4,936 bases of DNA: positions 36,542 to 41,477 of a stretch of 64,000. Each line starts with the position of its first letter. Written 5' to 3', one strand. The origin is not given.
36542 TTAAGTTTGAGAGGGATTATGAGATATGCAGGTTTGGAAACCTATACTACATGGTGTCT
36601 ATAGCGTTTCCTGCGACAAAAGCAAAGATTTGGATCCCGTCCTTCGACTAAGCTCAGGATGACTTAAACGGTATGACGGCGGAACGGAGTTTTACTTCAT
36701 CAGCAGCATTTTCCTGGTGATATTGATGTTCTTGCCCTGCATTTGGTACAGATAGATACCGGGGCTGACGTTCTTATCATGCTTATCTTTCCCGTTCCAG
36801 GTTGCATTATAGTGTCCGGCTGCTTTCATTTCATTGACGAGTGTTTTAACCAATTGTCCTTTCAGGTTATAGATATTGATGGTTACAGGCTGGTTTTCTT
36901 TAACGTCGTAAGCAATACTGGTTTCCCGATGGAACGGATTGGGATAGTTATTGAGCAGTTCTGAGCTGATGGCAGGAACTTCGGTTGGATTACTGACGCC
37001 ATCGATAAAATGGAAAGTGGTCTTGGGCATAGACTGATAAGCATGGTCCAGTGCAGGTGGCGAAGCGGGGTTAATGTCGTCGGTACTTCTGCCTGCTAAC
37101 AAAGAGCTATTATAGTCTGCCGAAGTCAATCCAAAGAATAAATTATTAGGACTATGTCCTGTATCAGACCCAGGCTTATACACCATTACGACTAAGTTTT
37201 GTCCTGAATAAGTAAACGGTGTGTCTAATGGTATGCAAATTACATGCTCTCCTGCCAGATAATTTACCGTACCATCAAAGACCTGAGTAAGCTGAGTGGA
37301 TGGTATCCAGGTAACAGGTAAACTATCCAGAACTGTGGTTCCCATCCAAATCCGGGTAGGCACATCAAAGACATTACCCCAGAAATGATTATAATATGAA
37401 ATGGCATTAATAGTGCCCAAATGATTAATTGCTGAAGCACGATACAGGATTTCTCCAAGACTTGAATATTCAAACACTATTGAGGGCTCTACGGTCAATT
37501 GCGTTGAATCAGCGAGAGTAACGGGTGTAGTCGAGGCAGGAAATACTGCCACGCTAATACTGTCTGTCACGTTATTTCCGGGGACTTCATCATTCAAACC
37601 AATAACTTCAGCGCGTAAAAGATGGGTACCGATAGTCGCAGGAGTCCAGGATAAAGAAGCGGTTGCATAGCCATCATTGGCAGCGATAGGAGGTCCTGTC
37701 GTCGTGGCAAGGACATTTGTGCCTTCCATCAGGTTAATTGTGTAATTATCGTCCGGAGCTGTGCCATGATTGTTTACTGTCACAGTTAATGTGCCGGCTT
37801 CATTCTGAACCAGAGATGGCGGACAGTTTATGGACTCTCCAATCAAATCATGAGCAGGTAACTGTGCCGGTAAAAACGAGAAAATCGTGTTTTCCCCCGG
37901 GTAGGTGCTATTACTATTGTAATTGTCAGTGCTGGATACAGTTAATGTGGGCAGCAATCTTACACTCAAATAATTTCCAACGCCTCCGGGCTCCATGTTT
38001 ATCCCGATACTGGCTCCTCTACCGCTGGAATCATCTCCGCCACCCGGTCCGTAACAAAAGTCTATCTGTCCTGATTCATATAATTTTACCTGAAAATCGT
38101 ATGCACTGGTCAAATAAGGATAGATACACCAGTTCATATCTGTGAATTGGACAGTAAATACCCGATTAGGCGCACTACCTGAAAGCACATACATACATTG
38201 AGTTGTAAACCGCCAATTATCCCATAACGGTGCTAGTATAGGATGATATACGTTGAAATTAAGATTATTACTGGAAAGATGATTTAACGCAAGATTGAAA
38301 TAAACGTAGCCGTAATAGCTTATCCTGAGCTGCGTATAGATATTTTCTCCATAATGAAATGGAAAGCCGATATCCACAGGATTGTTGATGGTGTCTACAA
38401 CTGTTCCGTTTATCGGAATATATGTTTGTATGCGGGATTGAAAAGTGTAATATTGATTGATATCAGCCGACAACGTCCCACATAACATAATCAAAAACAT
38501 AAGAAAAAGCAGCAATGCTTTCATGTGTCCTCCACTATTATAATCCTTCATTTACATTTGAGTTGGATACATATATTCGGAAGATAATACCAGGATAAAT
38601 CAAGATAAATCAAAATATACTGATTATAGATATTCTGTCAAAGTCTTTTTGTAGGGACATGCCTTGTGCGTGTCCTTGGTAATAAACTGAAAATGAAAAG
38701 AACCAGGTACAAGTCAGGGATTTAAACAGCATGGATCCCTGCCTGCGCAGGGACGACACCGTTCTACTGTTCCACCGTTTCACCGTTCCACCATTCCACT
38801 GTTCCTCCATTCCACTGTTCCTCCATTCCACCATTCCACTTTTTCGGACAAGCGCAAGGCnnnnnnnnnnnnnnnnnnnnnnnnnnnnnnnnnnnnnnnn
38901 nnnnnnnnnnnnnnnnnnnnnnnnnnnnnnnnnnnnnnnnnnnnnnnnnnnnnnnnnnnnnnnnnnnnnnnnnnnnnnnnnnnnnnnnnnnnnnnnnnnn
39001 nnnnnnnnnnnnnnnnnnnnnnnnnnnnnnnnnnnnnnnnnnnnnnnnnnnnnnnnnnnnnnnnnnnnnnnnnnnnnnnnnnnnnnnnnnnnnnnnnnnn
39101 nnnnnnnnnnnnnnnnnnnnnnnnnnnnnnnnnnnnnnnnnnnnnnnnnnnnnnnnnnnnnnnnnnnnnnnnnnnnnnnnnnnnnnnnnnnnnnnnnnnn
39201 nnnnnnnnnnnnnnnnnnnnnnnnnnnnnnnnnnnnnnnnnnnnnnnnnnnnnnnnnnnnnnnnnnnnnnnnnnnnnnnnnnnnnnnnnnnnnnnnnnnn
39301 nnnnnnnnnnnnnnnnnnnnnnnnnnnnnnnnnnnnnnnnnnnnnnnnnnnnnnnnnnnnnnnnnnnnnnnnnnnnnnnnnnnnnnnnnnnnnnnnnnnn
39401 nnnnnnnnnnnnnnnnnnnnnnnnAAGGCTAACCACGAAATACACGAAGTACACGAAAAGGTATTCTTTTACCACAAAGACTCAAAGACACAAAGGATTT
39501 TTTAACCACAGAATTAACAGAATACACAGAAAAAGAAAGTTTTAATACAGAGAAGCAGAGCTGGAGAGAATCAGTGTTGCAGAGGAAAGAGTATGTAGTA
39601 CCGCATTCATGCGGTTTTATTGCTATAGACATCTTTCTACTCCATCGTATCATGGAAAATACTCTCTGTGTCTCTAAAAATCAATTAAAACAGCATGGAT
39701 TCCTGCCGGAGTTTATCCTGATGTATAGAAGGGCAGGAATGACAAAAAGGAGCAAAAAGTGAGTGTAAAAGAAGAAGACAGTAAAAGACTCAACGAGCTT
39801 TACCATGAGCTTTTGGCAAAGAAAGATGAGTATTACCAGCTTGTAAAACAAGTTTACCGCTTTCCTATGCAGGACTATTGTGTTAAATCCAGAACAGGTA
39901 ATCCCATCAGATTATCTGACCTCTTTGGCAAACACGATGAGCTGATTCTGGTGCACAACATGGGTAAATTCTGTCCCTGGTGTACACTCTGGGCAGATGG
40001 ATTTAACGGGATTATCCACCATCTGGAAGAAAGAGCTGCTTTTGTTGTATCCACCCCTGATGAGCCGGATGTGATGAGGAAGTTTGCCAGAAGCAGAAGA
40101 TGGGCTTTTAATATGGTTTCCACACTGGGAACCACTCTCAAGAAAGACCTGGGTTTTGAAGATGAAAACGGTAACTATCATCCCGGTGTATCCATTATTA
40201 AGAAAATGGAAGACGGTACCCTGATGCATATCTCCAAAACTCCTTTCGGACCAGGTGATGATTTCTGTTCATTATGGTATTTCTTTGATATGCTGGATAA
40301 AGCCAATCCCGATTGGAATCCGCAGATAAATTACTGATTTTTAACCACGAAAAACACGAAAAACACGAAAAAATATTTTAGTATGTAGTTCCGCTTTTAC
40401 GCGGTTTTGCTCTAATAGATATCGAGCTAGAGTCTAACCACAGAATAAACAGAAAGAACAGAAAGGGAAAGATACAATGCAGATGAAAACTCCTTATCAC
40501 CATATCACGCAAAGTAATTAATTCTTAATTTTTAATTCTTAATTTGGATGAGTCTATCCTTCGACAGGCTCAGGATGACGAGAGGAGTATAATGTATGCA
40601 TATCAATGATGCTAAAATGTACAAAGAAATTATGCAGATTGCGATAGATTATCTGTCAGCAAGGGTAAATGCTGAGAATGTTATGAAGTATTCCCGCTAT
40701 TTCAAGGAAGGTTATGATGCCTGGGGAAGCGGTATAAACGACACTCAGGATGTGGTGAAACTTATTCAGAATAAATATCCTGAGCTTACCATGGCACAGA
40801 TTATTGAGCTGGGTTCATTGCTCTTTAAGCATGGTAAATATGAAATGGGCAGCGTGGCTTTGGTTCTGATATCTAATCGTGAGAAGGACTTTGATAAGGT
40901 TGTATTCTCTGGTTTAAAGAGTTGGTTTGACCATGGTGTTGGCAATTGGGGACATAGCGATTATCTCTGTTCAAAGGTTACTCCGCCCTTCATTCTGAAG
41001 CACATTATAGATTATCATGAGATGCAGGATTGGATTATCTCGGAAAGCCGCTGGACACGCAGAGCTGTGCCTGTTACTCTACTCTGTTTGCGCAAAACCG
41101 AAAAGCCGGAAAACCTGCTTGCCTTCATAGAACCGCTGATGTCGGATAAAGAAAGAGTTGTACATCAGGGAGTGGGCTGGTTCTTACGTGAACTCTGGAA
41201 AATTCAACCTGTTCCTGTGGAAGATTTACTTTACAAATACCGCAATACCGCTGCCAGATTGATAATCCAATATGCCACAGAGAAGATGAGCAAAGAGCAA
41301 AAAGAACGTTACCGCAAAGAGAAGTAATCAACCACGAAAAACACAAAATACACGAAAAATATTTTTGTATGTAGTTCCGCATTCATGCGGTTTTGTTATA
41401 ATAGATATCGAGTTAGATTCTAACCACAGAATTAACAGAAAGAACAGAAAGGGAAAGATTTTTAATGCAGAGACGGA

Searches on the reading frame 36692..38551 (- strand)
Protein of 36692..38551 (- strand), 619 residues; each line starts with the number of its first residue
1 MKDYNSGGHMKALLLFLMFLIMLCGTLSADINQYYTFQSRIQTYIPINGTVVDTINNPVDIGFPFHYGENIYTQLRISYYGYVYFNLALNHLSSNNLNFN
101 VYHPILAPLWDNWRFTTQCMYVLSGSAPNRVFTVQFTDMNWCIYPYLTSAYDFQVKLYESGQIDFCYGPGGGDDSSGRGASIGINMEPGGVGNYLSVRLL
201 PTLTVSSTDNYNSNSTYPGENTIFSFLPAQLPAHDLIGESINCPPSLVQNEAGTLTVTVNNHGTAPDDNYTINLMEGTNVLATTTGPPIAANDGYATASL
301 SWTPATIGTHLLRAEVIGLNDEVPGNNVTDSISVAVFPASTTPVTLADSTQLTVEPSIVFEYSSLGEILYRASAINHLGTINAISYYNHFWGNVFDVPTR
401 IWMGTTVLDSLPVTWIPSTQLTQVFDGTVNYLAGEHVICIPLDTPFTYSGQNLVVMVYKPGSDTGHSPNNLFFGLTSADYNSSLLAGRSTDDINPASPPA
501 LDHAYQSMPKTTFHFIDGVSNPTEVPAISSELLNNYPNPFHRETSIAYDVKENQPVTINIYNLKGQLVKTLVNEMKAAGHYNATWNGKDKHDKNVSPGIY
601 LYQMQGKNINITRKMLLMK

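Call 12: search_protein_families(library=pfam, proteins=[window:36692-38551:-], max_evalue=0.001)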
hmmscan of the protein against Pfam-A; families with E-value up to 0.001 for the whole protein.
window:36692-38551:- (619 aa): 4 families
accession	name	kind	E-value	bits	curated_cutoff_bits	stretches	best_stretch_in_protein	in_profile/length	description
PF13860.13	FlgD_ig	-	1.6e-09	38.1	27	1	550-607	18-76/79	FlgD Ig-like domain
PF07705.17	CARDB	-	5.8e-08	33.3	22.7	1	235-316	3-83/101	CARDB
PF18962.6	Por_Secre_tail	-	3.8e-07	30.7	27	1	536-615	2-73/75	Secretion system C-terminal sorting domain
PF13585.12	CHU_C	-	0.00094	19.7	27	0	552-606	25-72/86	CHU_C Type IX secretion signal domain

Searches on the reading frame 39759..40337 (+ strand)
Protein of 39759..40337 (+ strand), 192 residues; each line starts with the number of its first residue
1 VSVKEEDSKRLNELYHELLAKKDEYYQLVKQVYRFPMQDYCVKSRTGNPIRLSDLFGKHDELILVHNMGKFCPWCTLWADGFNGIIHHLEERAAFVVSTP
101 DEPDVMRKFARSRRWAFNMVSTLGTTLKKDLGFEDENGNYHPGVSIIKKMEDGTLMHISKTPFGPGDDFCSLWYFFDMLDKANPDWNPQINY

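Call 62: search_protein_families(library=padloc, proteins=[window:39759-40337:+], max_evalue=0.001)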
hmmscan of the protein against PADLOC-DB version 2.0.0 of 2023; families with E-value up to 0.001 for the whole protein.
window:39759-40337:+ (192 aa): 0 families

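Call 63: search_protein_families(library=pfam, proteins=[window:39759-40337:+], max_evalue=0.001)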
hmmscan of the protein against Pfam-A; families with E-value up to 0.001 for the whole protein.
window:39759-40337:+ (192 aa): 2 families
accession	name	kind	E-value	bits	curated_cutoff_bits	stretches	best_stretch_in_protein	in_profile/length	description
PF05988.18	DUF899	-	7.8e-11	42.4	27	1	38-176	47-201/224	Bacterial protein of unknown function (DUF899)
PF00578.27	AhpC-TSA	-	6.3e-10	39.5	26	1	37-149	5-117/124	AhpC/TSA family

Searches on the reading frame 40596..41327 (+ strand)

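Call 62: search_protein_families(library=padloc, proteins=[window:40596-41327:+], max_evalue=0.001)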
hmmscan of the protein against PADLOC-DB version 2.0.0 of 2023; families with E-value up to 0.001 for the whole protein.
window:40596-41327:+ (243 aa): 0 families

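Call 63: search_protein_families(library=pfam, proteins=[window:40596-41327:+], max_evalue=0.001)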
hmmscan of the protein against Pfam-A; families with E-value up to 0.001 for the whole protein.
window:40596-41327:+ (243 aa): 1 family
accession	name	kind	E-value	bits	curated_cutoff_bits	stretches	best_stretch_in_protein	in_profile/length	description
PF08713.17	DNA_alkylation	-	1.5e-33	116.8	21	1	20-231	5-213/213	DNA alkylation repair enzyme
